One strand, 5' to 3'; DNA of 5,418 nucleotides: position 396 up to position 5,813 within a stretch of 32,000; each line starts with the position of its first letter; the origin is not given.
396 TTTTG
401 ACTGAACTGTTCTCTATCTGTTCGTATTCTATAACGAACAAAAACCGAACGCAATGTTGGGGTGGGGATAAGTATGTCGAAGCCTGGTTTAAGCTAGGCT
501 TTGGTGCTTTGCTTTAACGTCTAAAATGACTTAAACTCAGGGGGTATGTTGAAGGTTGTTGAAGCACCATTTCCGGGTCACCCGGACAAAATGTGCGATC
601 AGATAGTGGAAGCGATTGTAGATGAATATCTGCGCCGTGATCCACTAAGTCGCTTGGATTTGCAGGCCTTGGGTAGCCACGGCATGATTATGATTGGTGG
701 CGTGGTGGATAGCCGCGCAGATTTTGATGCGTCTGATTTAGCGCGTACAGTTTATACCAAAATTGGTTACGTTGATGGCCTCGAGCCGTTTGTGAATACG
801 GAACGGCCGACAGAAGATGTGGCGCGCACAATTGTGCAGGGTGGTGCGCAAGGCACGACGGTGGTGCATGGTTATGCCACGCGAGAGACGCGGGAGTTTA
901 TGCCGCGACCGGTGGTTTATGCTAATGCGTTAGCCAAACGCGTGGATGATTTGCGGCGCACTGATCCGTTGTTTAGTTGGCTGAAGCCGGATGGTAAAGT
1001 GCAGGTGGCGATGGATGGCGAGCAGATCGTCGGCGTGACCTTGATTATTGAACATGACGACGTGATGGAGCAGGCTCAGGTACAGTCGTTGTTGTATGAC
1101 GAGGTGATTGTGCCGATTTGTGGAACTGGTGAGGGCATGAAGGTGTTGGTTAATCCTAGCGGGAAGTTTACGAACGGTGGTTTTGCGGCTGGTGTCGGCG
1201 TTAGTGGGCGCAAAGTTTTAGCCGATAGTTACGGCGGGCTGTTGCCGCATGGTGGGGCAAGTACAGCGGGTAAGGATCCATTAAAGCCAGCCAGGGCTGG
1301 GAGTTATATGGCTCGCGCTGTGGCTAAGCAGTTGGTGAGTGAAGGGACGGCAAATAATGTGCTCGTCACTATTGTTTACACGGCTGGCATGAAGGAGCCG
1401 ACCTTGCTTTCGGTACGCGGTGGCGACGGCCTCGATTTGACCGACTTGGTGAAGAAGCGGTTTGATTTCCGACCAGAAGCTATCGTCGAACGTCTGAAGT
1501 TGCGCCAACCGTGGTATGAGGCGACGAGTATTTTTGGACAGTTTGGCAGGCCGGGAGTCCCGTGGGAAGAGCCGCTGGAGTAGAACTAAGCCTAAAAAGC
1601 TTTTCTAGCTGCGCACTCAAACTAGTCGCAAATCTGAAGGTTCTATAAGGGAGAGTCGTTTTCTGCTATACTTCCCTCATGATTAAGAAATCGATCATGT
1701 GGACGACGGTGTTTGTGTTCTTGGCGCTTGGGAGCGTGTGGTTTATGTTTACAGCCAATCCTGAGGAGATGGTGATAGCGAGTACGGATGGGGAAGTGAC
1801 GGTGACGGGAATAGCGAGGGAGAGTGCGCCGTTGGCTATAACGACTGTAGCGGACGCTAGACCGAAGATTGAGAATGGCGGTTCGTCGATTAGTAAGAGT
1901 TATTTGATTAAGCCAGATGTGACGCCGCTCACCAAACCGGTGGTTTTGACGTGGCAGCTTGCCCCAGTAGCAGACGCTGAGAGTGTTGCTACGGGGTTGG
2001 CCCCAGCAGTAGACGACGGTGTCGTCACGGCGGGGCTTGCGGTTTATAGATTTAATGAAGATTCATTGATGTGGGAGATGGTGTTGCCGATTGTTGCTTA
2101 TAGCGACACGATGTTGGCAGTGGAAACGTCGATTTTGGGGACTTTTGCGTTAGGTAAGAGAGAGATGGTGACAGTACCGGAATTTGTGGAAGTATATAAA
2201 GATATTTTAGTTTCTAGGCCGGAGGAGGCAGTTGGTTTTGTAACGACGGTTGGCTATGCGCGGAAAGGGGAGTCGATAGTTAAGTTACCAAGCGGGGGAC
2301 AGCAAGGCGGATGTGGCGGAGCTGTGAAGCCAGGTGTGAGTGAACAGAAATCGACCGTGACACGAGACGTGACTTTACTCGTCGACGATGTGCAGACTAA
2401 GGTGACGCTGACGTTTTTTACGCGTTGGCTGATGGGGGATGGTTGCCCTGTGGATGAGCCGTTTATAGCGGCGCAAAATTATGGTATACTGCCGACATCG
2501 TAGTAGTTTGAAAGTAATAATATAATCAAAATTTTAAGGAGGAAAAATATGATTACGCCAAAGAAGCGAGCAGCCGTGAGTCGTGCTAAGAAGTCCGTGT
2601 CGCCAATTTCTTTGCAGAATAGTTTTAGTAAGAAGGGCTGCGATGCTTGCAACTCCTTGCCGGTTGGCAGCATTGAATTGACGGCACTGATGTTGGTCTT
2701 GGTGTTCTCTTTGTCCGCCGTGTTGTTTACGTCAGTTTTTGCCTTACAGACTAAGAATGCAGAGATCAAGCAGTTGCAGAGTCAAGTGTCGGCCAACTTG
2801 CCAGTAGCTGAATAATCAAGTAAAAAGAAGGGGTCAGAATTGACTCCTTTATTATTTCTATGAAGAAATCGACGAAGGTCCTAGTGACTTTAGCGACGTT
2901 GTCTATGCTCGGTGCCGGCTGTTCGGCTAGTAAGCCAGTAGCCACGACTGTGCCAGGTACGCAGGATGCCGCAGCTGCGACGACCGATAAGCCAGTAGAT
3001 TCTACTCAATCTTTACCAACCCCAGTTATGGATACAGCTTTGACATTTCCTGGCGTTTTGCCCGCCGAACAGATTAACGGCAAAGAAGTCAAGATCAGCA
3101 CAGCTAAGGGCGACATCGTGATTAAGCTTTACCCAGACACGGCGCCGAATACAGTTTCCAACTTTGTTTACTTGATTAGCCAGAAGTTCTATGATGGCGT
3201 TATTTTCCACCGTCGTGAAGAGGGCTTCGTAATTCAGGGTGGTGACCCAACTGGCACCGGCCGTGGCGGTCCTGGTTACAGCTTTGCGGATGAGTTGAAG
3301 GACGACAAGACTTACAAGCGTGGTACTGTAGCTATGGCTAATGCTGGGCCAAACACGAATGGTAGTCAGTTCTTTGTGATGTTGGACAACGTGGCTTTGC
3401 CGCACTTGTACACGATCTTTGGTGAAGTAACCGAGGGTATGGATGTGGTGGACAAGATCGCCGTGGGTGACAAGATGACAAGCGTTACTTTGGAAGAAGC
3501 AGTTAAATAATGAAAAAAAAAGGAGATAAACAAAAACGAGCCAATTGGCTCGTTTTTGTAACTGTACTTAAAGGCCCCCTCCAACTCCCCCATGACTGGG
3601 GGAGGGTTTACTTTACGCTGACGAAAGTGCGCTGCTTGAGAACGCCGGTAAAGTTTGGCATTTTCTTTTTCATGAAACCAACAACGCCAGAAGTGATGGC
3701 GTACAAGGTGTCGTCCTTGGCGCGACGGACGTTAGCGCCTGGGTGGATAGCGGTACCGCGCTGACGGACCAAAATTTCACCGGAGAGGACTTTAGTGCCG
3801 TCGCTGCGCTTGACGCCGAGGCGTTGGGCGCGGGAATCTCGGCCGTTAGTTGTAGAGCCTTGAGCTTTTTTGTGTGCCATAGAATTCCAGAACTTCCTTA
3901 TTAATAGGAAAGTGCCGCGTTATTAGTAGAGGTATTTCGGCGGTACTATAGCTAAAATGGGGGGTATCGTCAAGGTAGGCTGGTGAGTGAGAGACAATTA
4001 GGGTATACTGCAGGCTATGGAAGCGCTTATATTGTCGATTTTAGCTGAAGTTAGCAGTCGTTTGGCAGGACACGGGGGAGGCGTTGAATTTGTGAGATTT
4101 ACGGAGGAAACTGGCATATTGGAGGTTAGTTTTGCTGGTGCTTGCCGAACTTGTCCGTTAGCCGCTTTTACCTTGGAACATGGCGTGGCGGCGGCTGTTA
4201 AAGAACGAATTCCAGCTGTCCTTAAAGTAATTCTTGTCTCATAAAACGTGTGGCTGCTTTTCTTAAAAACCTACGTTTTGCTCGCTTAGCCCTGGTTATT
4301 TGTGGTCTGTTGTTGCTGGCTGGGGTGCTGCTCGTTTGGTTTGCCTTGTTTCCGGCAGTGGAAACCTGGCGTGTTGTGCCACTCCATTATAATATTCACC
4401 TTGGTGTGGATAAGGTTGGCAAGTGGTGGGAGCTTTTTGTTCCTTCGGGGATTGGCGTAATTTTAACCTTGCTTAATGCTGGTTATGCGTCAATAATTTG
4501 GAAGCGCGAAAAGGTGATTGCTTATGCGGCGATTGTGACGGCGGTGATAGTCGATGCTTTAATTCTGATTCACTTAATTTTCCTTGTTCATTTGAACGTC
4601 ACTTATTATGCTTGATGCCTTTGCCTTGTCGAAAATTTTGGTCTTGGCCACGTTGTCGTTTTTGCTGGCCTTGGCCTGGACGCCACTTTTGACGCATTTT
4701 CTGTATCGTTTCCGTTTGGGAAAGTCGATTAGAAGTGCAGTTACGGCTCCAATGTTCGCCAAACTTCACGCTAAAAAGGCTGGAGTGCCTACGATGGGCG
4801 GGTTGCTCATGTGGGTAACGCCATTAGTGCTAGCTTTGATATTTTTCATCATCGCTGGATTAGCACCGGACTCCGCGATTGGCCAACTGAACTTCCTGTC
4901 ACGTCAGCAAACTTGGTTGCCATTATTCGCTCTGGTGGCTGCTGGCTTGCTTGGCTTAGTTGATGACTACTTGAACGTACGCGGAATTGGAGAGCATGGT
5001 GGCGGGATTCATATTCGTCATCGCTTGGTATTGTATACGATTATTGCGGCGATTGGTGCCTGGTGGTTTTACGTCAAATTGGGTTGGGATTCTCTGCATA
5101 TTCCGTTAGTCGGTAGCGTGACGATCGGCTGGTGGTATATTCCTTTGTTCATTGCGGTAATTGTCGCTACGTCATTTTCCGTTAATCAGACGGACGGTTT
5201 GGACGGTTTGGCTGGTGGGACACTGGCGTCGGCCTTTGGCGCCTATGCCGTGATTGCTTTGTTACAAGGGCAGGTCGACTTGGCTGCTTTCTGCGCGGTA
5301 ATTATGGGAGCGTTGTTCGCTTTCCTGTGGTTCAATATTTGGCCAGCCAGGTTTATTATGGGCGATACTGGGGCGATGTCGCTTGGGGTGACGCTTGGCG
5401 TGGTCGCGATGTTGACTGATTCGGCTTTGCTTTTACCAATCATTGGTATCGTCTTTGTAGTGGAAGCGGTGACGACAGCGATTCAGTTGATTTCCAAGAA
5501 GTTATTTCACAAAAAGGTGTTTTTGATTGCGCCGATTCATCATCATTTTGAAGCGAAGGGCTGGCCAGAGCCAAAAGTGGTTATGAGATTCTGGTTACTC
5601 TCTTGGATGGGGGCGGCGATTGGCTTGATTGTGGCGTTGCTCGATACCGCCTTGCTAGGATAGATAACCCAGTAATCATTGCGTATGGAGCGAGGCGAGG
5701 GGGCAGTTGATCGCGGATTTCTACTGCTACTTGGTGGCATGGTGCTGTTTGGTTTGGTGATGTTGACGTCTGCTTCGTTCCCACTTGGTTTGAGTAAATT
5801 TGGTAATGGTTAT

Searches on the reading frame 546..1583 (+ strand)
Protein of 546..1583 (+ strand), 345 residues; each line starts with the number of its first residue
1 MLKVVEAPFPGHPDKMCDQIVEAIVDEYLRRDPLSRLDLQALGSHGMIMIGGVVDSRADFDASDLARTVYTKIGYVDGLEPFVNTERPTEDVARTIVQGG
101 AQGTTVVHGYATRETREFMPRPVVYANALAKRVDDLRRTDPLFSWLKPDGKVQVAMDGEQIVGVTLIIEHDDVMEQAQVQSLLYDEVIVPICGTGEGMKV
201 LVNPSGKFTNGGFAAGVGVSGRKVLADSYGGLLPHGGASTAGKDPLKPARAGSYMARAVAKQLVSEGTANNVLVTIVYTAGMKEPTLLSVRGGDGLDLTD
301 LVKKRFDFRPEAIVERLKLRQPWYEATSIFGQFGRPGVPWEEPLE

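Call 12: search_protein_families(library=pfam, proteins=[window:546-1583:+])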
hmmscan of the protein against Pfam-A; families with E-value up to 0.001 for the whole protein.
window:546-1583:+ (345 aa): 3 families
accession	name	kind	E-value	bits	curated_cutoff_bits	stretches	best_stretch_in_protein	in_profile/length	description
PF02773.21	S-AdoMet_synt_C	-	2.2e-34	118.8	25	1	211-341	2-137/138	S-adenosylmethionine synthetase, C-terminal domain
PF02772.21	S-AdoMet_synt_M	-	2.2e-20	73.4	29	1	100-208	3-120/120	S-adenosylmethionine synthetase, central domain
PF00438.25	S-AdoMet_synt_N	-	5.3e-17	62.6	33.1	1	10-77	11-78/99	S-adenosylmethionine synthetase, N-terminal domain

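Call 46: find_encoding_contigs(protein=window:546-1583:+, flank=10000, max_places=2)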
Protein window:546-1583:+ (345 aa): 7 contigs read that carry it; 2 places shown.
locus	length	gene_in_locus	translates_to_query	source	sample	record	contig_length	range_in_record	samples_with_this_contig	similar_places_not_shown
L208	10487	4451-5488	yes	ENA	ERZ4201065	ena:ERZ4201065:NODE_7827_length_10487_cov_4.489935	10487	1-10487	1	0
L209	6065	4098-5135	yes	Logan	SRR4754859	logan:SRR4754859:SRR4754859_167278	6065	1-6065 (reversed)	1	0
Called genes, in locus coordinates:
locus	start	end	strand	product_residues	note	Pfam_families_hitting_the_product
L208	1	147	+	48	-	?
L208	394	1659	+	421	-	PF03952:Enolase_N, PF00113:Enolase_C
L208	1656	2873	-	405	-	PF00817:IMS, PF11798:IMS_HHH, PF11799:IMS_C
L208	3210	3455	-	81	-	-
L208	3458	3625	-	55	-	-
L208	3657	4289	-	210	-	PF01726:LexA_DNA_bind, PF13412:HTH_24 (weak), PF00717:Peptidase_S24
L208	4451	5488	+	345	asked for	PF00438:S-AdoMet_synt_N, PF02772:S-AdoMet_synt_M, PF02773:S-AdoMet_synt_C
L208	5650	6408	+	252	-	-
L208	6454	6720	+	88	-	-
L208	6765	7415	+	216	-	PF00160:Pro_isomerase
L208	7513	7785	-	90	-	PF01016:Ribosomal_L27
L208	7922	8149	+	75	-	PF01106:NifU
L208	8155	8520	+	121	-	-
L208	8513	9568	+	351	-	PF00953:Glycos_transf_4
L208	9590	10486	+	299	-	?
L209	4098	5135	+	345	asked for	PF00438:S-AdoMet_synt_N, PF02772:S-AdoMet_synt_M, PF02773:S-AdoMet_synt_C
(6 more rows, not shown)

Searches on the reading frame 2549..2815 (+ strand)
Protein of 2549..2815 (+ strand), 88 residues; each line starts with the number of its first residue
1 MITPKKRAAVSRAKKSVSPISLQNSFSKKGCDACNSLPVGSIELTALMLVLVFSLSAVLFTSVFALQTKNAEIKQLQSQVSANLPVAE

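Call 75: search_protein_families(library=pfam, max_evalue=0.1, proteins=[window:2549-2815:+])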
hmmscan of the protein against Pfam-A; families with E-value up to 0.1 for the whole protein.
window:2549-2815:+ (88 aa): 1 family
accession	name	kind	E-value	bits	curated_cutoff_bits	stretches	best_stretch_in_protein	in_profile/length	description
PF15145.11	DUF4577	-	0.0056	17.1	27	1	16-70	38-90/128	Domain of unknown function (DUF4577)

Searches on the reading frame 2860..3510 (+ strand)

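Call 12: search_protein_families(library=pfam, proteins=[window:2860-3510:+])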
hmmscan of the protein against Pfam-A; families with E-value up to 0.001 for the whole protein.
window:2860-3510:+ (216 aa): 1 family
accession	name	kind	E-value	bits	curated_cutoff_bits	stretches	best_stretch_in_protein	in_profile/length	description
PF00160.26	Pro_isomerase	-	3.9e-41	141.4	21.7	1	77-207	2-144/159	Cyclophilin type peptidyl-prolyl cis-trans isomerase/CLD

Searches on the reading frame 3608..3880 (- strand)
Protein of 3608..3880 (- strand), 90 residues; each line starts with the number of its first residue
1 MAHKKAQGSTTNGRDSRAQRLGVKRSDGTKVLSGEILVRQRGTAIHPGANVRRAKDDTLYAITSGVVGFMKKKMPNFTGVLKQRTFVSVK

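Call 75: search_protein_families(library=pfam, max_evalue=0.1, proteins=[window:3608-3880:-])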
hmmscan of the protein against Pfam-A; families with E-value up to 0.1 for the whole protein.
window:3608-3880:- (90 aa): 1 family
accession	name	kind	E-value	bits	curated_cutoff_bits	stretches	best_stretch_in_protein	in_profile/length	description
PF01016.24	Ribosomal_L27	-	4e-32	110.5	20.5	1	2-74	1-73/79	Ribosomal L27 protein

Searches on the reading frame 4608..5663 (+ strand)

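Call 12: search_protein_families(library=pfam, proteins=[window:4608-5663:+])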
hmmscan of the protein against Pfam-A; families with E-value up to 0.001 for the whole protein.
window:4608-5663:+ (351 aa): 1 family
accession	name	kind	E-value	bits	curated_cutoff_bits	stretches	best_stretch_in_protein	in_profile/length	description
PF00953.26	Glycos_transf_4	-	2.3e-29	102.9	27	1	105-269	4-158/160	Glycosyl transferase family 4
